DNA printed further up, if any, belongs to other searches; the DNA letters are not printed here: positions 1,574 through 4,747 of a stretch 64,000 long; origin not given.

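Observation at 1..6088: Minus-strand operon: beta-propeller/Zn-ribbon protein plus two paralogous Cache-HAMP sensors, one with a TPR-vWA output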

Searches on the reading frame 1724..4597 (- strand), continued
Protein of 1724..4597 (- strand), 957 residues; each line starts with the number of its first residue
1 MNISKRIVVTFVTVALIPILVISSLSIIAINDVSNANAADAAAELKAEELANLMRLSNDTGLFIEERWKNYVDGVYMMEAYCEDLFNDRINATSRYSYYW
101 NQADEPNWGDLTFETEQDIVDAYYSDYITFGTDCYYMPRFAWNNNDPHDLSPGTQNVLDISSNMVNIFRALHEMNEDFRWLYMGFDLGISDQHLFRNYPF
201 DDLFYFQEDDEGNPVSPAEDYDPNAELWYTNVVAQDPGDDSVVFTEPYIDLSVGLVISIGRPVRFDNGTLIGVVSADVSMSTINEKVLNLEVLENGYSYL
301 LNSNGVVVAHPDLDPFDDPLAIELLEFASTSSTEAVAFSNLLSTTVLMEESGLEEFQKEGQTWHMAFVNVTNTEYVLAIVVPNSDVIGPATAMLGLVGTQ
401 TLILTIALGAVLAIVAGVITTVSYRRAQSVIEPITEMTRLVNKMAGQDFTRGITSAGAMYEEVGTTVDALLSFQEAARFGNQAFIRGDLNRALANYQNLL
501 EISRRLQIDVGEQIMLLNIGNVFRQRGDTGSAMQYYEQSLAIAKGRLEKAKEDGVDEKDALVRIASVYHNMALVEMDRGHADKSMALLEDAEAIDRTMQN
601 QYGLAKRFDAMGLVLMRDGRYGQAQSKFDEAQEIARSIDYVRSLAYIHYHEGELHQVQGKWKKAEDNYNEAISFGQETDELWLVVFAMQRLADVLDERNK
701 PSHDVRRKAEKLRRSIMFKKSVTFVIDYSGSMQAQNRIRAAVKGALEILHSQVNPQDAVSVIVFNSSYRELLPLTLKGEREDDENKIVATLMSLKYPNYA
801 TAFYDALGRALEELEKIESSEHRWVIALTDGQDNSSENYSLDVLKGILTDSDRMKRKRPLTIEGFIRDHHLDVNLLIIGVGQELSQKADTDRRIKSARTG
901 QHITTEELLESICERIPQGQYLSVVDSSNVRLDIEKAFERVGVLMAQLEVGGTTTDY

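Call 73: find_homologous_proteins(query=P0325, max_evalue=1e-10)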
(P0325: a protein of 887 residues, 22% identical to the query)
Query P0325 (887 aa): 14 proteins with E <= 1e-10 among 8000 candidates.
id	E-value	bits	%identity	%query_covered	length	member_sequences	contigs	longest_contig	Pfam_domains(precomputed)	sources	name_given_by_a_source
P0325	0.0e+0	1972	100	100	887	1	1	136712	PF02743.25,PF22673.3,PF00092.35,PF13424.13,PF13519.13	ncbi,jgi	jgi:uncharacterized protein with von Willebrand factor type A (vWA) domain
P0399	0.0e+0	1544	76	100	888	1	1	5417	PF02743.25,PF22673.3,PF00092.35,PF13424.13,PF13519.13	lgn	-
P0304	2.3e-230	785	44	98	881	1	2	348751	PF02743.25,PF22673.3,PF00092.35,PF13424.13,PF13519.13,PF13181.13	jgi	jgi:tetratricopeptide (TPR) repeat protein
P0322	1.7e-214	733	45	100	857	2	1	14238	PF00092.35,PF13424.13,PF13519.13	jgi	jgi:Mg-chelatase subunit ChlD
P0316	7.9e-195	668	42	100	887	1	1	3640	PF02743.25,PF22673.3,PF00092.35,PF13424.13,PF25106.2,PF13519.13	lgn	-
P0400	1.5e-182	627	39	100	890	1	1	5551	PF02743.25,PF22673.3,PF00092.35,PF13424.13,PF13519.13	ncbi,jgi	jgi:Mg-chelatase subunit ChlD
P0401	2.0e-102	362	29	100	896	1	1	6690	PF02743.25,PF22673.3,PF17874.8,PF00092.35,PF00515.35,PF13424.13,PF13176.13,PF13519.13,PF13181.13,PF07719.24,PF13374.13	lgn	-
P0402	8.5e-94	334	28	99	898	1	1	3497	PF13414.13,PF00092.35,PF10952.16,PF13176.13,PF24885.2,PF13428.13,PF13374.13,PF13768.13,PF02743.25,PF17874.8,PF00515.35,PF13424.13,PF13519.13,PF13432.13,PF13181.13,PF07719.24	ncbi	-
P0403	5.9e-78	281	27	98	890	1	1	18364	PF00092.35,PF13176.13,PF24885.2,PF13374.13,PF13768.13,PF10345.16,PF02743.25,PF17874.8,PF00515.35,PF13424.13,PF13519.13,PF13181.13,PF07719.24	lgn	-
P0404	1.9e-64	237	26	95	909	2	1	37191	PF10602.16,PF22673.3,PF00092.35,PF13176.13,PF24885.2,PF13428.13,PF13374.13,PF14559.13,PF02743.25,PF17874.8,PF00515.35,PF13424.13,PF28559.1,PF13519.13,PF14938.13,PF13181.13,PF07719.24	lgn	-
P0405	1.0e-58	218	25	94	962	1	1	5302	PF02743.25,PF22673.3,PF00092.35,PF13424.13,PF13519.13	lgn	-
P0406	8.9e-15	72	31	18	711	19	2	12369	PF13426.14,PF17201.11,PF02743.25,PF22673.3,PF08448.17,PF02518.32,PF08269.18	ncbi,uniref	ncbi:cache domain-containing protein [Desulfosarcina sp.]|uniref:cache domain-containing protein n=1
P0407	9.6e-14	69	30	18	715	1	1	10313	PF13426.14,PF17201.11,PF02743.25,PF22673.3,PF02518.32,PF08269.18,PF00512.32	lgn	-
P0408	2.4e-11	61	24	30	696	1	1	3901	PF00015.27,PF00672.31,PF17201.11,PF02743.25,PF22673.3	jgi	jgi:methyl-accepting chemotaxis protein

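Call 76: find_encoding_contigs(protein=P0287, flank=7000, max_places=1)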
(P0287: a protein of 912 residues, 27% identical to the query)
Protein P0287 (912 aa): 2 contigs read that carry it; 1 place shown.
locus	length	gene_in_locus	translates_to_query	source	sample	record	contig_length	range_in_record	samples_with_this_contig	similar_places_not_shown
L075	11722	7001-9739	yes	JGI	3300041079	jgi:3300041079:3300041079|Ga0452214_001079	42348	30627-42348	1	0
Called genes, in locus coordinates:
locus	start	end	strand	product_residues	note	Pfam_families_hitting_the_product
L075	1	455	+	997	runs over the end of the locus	-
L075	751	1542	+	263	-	-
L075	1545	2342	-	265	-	-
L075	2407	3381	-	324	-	-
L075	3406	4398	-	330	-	PF19993:DO-GTPase2 (faint)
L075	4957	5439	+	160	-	-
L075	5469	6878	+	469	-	PF01145:Band_7, PF13248:Zn_ribbon_3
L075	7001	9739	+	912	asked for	PF02743:dCache_1, PF00672:HAMP, PF13424:TPR_12, PF17874:TPR_MalT (weak), PF00515:TPR_1, PF13424:TPR_12, PF00092:VWA, PF13519:VWA_2, +8 more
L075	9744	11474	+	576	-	PF02743:dCache_1, PF22673:MCP-like_PDC_1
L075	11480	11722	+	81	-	?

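Call 77: find_encoding_contigs(protein=P0260, flank=7000, max_places=1)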
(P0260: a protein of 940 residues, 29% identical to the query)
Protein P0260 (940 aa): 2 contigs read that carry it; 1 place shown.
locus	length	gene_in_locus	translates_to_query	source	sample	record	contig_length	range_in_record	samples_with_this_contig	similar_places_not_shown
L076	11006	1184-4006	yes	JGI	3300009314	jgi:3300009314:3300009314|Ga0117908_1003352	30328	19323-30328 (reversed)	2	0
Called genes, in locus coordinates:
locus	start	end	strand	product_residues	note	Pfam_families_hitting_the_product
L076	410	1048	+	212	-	PF00520:Ion_trans, PF00060:Lig_chan, PF07885:Ion_trans_2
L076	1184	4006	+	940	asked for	PF02743:dCache_1, PF22673:MCP-like_PDC_1, PF17874:TPR_MalT (faint), PF00515:TPR_1 (weak), PF13424:TPR_12, PF00092:VWA, PF13519:VWA_2, PF13768:VWA_3 (weak), +3 more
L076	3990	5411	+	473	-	PF22673:MCP-like_PDC_1, PF02743:dCache_1, PF17201:Cache_3-Cache_2 (weak)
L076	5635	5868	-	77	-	PF10006:DUF2249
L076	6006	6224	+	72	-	-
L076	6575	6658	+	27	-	-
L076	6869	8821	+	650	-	PF01293:PEPCK_ATP (weak)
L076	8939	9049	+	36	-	-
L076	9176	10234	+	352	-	-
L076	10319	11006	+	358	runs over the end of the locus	PF01047:MarR (faint), PF12840:HTH_20 (faint), PF13601:HTH_34 (faint), PF24266:HTH_HVO_0163_N (faint), PF08279:HTH_11 (weak), PF12802:MarR_2 (weak), PF13412:HTH_24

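Call 78: find_encoding_contigs(protein=P0297, flank=7000, max_places=1)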
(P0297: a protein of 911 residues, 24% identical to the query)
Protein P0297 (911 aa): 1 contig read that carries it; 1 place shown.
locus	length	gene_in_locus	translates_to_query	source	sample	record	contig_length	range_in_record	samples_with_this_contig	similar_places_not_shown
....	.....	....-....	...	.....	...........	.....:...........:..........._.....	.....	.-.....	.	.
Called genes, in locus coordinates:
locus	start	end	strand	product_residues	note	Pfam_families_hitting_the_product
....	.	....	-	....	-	?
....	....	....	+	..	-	-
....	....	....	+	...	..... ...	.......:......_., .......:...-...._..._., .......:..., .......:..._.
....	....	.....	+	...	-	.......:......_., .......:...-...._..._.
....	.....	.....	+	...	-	-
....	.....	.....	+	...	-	-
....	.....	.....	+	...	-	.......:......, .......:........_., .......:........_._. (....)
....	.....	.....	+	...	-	-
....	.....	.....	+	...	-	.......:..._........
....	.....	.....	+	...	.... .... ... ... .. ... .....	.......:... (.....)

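Call 79: find_encoding_contigs(protein=P0304, flank=7000, max_places=1)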
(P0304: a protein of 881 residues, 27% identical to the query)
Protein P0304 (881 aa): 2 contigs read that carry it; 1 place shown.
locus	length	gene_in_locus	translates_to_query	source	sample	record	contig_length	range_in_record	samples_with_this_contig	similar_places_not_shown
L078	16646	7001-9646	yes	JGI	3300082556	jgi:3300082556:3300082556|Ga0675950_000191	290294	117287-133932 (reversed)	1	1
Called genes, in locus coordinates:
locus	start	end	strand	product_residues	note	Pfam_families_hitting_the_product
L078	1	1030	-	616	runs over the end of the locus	-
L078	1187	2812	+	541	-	PF00112:Peptidase_C1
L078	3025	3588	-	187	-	PF01844:HNH (weak), PF13395:HNH_4 (faint)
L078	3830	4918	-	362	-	-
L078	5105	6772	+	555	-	PF02743:dCache_1, PF22673:MCP-like_PDC_1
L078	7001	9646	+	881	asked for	PF02743:dCache_1, PF22673:MCP-like_PDC_1, PF13181:TPR_8 (faint), PF13424:TPR_12 (faint), PF00092:VWA, PF13519:VWA_2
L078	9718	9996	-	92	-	-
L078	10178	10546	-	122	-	PF01981:PTH2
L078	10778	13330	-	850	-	PF00270:DEAD (weak), PF00271:Helicase_C (weak)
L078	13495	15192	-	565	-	PF00560:LRR_1 (faint), PF12799:LRR_4 (faint), PF13855:LRR_8 (weak), PF23598:LRR_14, PF13855:LRR_8, PF00782:DSPc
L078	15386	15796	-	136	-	-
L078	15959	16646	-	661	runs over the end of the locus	PF00350:Dynamin_N, PF01031:Dynamin_M, PF02212:GED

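Call 87: find_encoding_contigs(protein=P0394, flank=7000, max_places=1)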
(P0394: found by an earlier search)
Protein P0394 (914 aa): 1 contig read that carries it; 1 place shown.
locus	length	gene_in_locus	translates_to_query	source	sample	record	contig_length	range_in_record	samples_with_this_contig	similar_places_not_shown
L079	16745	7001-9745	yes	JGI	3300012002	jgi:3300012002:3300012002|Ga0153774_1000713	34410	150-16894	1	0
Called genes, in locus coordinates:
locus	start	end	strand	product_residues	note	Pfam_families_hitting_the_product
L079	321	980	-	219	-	PF20408:Abhydrolase_11 (weak)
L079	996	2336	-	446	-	PF01546:Peptidase_M20, PF07687:M20_dimer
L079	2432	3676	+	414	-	PF03092:BT1, PF07690:MFS_1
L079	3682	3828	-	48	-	-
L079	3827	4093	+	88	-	PF01048:PNP_UDP_1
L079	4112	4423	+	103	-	PF01048:PNP_UDP_1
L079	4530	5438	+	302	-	-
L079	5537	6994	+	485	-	PF13517:FG-GAP_3 (faint), PF23381:Beta-prop_IFT122_1st (faint), PF14783:BBS2_Mid (weak)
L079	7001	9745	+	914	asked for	PF22673:MCP-like_PDC_1 (weak), PF02743:dCache_1, PF13414:TPR_11 (faint), PF17201:Cache_3-Cache_2, PF14938:SNAP (faint), PF13424:TPR_12, PF00092:VWA, PF13519:VWA_2, +7 more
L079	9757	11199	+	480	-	PF02743:dCache_1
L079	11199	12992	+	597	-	PF02784:Orn_Arg_deC_N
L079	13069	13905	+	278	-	PF02596:DUF169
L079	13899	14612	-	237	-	PF00293:NUDIX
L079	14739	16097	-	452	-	-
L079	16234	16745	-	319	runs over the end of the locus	PF00752:XPG_N, PF00867:XPG_I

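Call 88: find_encoding_contigs(protein=P0249, flank=7000, max_places=1)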
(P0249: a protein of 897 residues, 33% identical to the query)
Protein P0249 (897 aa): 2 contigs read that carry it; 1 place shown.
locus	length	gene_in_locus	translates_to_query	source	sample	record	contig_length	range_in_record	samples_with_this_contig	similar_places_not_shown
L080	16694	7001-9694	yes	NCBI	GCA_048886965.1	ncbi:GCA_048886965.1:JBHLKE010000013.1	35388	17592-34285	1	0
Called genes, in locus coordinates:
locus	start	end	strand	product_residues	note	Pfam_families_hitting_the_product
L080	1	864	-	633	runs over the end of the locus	PF02927:CelD_N, PF00759:Glyco_hydro_9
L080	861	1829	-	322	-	-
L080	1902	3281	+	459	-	PF02056:Glyco_hydro_4, PF11975:Glyco_hydro_4C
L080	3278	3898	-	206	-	-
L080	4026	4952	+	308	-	PF01408:GFO_IDH_MocA, PF22725:GFO_IDH_MocA_C3, PF02894:GFO_IDH_MocA_C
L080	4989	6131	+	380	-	-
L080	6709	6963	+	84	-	-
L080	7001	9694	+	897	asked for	PF08399:VWA_N (weak), PF02743:dCache_1, PF22673:MCP-like_PDC_1, PF17201:Cache_3-Cache_2 (weak), PF13424:TPR_12, PF17874:TPR_MalT, PF13424:TPR_12, PF13519:VWA_2, +13 more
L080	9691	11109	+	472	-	PF02743:dCache_1, PF22673:MCP-like_PDC_1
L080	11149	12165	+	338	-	PF14783:BBS2_Mid (faint), PF23381:Beta-prop_IFT122_1st (weak)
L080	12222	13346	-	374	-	-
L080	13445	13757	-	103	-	-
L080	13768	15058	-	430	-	-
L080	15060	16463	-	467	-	PF13380:CoA_binding_2, PF13607:Succ_CoA_lig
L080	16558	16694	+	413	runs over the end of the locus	?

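Call 89: find_encoding_contigs(protein=P0242, flank=7000, max_places=1)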
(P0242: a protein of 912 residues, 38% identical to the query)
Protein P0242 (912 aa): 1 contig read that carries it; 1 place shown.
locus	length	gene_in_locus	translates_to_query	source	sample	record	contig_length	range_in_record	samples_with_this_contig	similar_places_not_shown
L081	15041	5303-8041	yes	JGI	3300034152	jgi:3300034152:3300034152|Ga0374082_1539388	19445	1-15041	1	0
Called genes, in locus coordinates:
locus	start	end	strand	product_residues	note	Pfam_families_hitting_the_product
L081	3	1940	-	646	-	?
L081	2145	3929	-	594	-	PF08439:Peptidase_M3_N, PF01432:Peptidase_M3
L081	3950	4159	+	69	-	-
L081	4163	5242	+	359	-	PF00400:WD40 (faint), PF13570:Beta-prop_ACSF4, PF15907:Itfg2 (faint), PF23743:Beta-prop_BBS7 (faint), PF14783:BBS2_Mid, PF23381:Beta-prop_IFT122_1st, PF13360:PQQ_2 (weak), PF25292:Beta-prop_CGLA (weak), +1 more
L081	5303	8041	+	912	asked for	PF02743:dCache_1, PF22673:MCP-like_PDC_1, PF17874:TPR_MalT, PF13424:TPR_12, PF14938:SNAP, PF13424:TPR_12, PF17874:TPR_MalT, PF13424:TPR_12, +15 more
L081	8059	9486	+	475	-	PF02743:dCache_1, PF00672:HAMP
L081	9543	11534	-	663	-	-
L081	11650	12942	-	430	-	PF00266:Aminotran_5, PF22580:KYNU_C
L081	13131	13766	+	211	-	PF00300:His_Phos_1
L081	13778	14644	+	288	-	PF00561:Abhydrolase_1, PF12697:Abhydrolase_6, PF12146:Hydrolase_4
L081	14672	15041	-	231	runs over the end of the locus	PF00440:TetR_N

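Call 97: search_solved_structures(query=L072:15248-16690:+, max_evalue=1e-8)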
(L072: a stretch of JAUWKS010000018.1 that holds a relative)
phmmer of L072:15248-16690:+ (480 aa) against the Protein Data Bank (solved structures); distinct sequences matched with E-value up to 1e-8: 25.
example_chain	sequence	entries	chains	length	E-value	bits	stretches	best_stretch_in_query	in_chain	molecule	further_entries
2p3e_A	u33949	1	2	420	8e-29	104.1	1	233-476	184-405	Diaminopimelate decarboxylase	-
4xg1_A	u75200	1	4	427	1.2e-23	87.1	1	236-471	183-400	Diaminopimelate decarboxylase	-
1twi_A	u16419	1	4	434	1.8e-21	79.9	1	232-472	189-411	Diaminopimelate decarboxylase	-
1tuf_A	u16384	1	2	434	1.8e-21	79.8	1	232-472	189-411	Diaminopimelate decarboxylase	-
9cpz_A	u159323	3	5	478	2.3e-20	76.2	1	243-477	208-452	D-ornithine/D-lysine decarboxylase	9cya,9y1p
9nq5_A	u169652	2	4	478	4.3e-20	75.3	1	243-477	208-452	D-ornithine/D-lysine decarboxylase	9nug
6n2h_A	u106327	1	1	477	5.1e-20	75.1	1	243-477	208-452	D-ornithine/D-lysine decarboxylase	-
10li_A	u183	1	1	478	5.1e-20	75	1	243-477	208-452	Diaminopimelate decarboxylase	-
8d2y_A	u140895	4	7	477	1.8e-19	73.2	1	243-477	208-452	D-ornithine/D-lysine decarboxylase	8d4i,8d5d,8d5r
8d88_A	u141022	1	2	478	1.8e-19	73.2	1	243-477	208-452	D-ornithine/D-lysine decarboxylase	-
5x7m_A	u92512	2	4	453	2.1e-19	73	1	237-470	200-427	Diaminopimelate decarboxylase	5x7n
2qgh_A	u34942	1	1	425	7.3e-16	61.4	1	238-475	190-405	Diaminopimelate decarboxylase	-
3c5q_A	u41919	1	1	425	8.5e-16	61.1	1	238-475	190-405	Diaminopimelate decarboxylase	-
3n2b_A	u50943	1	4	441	1.1e-15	60.7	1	229-473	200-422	Diaminopimelate decarboxylase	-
2yxx_A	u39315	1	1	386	1.5e-15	60.3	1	240-477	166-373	Diaminopimelate decarboxylase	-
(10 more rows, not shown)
